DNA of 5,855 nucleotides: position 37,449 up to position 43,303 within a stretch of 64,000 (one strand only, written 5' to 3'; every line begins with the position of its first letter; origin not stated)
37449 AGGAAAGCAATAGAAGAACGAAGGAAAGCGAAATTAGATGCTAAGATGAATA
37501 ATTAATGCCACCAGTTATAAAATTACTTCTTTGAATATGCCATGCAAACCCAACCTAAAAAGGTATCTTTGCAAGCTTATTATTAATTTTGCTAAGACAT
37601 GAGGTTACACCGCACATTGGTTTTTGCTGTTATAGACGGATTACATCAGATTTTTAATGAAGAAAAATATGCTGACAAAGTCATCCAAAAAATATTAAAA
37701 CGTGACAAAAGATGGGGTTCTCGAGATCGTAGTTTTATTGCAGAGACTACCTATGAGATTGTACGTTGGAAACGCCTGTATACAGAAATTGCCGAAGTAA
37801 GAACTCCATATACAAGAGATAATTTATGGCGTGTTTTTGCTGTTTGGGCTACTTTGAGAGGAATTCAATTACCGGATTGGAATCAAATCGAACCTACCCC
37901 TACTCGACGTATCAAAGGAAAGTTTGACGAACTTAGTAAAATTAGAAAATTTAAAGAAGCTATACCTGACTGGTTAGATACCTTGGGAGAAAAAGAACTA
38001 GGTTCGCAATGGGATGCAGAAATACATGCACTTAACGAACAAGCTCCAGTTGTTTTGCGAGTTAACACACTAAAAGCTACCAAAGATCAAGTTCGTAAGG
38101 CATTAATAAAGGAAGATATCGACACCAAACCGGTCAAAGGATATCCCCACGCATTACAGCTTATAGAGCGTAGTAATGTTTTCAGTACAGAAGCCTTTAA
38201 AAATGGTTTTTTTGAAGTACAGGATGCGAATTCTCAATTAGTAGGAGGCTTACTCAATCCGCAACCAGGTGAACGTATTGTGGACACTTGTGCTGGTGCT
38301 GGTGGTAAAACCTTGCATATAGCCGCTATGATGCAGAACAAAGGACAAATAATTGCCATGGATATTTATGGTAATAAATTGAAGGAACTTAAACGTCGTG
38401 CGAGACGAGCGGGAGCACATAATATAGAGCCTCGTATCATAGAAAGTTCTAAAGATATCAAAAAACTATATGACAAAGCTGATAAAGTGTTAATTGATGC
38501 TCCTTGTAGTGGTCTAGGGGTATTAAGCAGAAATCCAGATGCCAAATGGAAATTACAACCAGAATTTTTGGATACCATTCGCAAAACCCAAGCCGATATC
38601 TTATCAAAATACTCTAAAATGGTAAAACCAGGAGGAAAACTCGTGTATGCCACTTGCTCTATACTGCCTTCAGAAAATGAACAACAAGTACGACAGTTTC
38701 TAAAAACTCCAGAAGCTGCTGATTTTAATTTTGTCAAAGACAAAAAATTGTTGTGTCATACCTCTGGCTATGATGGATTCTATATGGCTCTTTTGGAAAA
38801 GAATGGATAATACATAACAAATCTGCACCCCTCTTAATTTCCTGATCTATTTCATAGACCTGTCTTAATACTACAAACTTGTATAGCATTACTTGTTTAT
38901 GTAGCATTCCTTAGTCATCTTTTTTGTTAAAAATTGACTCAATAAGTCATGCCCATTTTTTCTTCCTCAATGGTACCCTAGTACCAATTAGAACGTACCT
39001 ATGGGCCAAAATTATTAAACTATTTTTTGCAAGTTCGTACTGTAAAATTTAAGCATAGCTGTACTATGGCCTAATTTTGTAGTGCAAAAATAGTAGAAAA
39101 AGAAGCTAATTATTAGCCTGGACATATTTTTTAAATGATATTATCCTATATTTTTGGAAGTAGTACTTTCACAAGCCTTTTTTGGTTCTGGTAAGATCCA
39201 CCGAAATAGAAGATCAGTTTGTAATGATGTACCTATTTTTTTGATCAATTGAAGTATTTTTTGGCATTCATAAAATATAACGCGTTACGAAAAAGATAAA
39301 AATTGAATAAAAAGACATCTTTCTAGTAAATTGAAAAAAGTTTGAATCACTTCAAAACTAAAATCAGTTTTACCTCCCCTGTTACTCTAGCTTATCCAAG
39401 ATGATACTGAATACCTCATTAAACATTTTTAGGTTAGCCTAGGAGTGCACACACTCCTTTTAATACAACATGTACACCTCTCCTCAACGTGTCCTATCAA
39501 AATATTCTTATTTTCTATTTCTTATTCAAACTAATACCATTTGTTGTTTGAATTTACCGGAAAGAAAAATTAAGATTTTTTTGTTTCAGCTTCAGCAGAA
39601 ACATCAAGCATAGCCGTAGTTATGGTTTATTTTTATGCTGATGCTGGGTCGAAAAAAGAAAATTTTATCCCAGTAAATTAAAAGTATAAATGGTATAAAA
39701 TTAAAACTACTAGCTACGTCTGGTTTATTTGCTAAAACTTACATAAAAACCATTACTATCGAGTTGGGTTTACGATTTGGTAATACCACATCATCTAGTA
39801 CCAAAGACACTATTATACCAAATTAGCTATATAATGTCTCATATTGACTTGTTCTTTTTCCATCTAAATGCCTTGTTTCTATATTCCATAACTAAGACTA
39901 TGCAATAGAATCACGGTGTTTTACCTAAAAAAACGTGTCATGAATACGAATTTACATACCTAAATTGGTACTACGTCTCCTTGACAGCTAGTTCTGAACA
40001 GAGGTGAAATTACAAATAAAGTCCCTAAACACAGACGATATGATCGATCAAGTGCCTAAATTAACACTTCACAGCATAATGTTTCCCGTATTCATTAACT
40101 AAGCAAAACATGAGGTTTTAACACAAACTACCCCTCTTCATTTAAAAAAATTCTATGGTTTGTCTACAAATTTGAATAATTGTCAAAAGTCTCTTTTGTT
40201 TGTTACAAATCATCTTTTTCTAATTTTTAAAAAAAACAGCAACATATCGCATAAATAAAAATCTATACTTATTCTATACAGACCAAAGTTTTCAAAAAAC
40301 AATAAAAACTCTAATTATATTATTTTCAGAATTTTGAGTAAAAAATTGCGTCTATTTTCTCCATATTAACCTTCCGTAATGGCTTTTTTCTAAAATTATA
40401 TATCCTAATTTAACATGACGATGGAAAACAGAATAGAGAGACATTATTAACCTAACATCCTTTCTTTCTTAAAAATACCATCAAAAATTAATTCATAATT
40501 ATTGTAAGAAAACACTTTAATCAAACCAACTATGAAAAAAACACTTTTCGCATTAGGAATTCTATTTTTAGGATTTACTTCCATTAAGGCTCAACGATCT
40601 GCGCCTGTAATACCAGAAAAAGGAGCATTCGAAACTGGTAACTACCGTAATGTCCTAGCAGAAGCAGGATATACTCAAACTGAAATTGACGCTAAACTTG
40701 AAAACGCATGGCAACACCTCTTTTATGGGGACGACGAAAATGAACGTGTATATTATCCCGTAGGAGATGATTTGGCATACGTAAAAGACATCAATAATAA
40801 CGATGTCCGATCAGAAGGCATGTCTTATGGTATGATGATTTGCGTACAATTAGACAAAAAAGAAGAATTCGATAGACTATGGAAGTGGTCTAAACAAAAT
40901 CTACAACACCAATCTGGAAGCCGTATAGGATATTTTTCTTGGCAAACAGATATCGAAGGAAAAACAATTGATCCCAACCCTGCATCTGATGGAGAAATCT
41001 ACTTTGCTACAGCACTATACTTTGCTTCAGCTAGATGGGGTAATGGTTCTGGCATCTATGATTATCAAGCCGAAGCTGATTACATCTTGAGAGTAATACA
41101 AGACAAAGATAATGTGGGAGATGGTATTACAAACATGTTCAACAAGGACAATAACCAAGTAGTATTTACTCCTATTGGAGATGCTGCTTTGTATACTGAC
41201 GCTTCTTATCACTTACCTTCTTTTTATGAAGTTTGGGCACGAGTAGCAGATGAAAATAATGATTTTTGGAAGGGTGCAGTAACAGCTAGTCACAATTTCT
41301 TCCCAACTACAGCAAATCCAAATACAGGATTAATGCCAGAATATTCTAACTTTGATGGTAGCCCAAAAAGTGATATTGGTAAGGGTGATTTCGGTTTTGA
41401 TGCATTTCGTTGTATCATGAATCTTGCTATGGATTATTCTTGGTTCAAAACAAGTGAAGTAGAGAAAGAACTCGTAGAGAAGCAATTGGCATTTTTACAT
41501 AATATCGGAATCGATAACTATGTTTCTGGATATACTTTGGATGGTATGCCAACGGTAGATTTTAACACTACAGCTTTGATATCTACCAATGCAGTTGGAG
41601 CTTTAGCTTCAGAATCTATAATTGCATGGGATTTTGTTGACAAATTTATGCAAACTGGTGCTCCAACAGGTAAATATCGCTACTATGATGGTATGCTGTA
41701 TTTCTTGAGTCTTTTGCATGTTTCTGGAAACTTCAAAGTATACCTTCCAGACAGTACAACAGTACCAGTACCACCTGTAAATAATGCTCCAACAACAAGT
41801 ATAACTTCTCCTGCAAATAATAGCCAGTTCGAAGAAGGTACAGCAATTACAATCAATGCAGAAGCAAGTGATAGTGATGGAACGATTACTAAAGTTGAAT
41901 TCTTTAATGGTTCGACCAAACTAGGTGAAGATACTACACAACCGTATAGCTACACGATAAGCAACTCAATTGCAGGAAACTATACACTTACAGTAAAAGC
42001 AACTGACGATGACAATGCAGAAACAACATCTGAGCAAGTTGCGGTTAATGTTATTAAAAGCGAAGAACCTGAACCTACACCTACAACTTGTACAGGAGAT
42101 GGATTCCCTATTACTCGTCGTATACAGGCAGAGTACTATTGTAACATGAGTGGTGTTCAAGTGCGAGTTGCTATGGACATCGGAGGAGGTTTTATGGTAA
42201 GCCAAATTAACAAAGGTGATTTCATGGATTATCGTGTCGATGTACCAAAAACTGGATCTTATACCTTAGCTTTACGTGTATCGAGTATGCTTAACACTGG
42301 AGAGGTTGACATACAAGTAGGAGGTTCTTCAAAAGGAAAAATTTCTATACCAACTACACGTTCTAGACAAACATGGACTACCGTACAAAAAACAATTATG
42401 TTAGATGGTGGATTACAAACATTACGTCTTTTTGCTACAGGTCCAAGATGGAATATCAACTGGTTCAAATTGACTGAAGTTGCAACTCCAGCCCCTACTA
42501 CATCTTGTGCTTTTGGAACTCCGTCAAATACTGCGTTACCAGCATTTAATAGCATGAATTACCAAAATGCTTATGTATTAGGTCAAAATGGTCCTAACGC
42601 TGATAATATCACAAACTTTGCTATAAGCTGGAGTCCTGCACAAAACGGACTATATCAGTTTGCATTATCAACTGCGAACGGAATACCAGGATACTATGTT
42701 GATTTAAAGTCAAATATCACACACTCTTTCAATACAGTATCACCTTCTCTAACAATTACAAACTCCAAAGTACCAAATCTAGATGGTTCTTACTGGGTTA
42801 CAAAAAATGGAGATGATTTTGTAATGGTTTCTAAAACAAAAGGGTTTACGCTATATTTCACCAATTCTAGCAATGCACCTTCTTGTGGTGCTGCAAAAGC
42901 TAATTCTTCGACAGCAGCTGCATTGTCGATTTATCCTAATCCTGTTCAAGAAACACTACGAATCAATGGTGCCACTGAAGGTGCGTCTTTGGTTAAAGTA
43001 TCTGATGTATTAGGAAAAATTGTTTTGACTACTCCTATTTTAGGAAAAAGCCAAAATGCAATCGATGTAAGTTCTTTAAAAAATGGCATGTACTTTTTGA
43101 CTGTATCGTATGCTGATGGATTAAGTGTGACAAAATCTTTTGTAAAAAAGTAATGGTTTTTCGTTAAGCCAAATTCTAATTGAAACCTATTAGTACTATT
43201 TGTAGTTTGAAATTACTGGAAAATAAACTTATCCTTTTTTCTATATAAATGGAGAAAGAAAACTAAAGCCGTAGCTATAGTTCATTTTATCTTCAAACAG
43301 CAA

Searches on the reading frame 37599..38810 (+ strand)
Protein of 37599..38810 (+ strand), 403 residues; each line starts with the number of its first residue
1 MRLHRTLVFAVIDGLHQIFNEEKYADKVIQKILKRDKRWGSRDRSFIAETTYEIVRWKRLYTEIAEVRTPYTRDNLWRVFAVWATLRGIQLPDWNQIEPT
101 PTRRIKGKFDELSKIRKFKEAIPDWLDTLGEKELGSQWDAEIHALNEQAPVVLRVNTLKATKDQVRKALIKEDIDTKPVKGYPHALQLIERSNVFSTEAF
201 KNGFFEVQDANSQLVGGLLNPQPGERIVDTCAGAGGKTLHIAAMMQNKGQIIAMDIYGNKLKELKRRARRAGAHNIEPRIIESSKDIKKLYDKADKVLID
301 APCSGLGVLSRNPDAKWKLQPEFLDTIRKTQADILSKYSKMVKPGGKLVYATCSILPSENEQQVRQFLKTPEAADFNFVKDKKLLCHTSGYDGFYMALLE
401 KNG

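Call 13: search_protein_families(library=pfam, proteins=[window:37599-38810:+])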
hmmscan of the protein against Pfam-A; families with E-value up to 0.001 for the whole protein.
window:37599-38810:+ (403 aa): 6 families
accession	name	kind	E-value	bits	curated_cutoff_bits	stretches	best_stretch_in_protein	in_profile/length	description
PF01189.24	Methyltr_RsmB-F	-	1.5e-46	159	27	1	218-399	3-198/199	16S rRNA methyltransferase RsmB/F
PF22458.1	RsmF-B_ferredox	-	1.8e-13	50.9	27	1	123-194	2-73/74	Methyltr_RsmF/B-like, ferredoxin-like domain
PF13847.12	Methyltransf_31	-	5e-07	29.9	27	1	223-359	3-114/145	Methyltransferase domain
PF01209.24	Ubie_methyltran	-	5.3e-07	29.7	20.1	1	218-277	42-101/233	ubiE/COQ5 methyltransferase family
PF17125.10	Methyltr_RsmF_N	-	1.7e-05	25.6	34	1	131-210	10-86/86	N-terminal domain of 16S rRNA methyltransferase RsmF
PF13649.12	Methyltransf_25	-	0.00088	20.4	27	0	227-279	1-51/97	Methyltransferase domain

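Call 88: list_cluster_members(proteins=[P0001, window:37599-38807:+])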
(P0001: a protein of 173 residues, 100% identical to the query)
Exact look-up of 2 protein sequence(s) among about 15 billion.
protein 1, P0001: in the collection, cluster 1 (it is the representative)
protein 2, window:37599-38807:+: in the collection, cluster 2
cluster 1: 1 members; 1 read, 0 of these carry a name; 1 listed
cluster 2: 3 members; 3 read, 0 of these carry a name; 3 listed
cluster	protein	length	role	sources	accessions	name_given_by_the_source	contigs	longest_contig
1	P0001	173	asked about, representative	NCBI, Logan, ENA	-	-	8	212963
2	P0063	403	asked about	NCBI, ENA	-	-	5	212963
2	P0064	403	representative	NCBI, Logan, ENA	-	-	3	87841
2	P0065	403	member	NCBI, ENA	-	-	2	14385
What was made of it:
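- Tried and rejected: The cluster look-up returned no names (call 88).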

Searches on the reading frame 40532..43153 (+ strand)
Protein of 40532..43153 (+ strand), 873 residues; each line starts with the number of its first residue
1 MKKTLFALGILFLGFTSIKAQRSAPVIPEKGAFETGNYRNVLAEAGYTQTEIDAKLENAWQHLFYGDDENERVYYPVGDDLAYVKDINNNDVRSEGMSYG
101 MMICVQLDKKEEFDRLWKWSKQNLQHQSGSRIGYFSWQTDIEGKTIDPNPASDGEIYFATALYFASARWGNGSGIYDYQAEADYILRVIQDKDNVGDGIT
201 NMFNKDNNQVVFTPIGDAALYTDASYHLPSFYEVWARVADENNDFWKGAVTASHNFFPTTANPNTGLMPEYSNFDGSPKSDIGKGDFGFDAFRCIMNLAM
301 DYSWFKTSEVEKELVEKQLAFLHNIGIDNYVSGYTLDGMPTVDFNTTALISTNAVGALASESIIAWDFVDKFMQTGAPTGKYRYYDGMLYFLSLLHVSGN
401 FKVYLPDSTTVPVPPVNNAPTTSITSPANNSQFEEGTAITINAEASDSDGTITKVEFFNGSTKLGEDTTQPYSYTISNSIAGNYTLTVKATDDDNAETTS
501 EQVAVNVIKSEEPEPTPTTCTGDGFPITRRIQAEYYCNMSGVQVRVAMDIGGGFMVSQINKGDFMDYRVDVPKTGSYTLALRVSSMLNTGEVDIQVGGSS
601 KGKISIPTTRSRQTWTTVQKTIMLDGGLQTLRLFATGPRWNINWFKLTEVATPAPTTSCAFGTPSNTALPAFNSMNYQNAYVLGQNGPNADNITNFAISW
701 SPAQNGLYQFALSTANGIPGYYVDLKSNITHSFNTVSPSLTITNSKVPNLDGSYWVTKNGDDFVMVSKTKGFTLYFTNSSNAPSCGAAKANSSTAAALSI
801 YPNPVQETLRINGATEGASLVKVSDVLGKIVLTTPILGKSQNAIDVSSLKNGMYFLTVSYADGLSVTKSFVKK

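Call 13: search_protein_families(library=pfam, proteins=[window:40532-43153:+])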
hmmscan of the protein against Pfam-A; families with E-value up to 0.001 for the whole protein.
window:40532-43153:+ (873 aa): 6 families
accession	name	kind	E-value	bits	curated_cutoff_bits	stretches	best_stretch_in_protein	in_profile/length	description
PF01270.23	Glyco_hydro_8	-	2.9e-26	92.8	24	1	89-396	49-338/341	Glycosyl hydrolases family 8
PF03422.21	CBM_6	-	8.8e-23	81.4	28.9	1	532-648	1-124/125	Carbohydrate binding module (family 6)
PF17957.7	Big_7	-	2e-20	73.7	24.1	1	420-488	1-70/70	Bacterial Ig domain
PF18962.6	Por_Secre_tail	-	7.1e-13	49.1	27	1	800-869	1-73/75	Secretion system C-terminal sorting domain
PF18099.7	CBM_35_2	-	1.5e-08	35.2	23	1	542-646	5-111/112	Carbohydrate binding module (family 35)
PF07495.19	Y_Y_Y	-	2.2e-05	24.7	26.6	0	468-507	27-62/65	Y_Y_Y domain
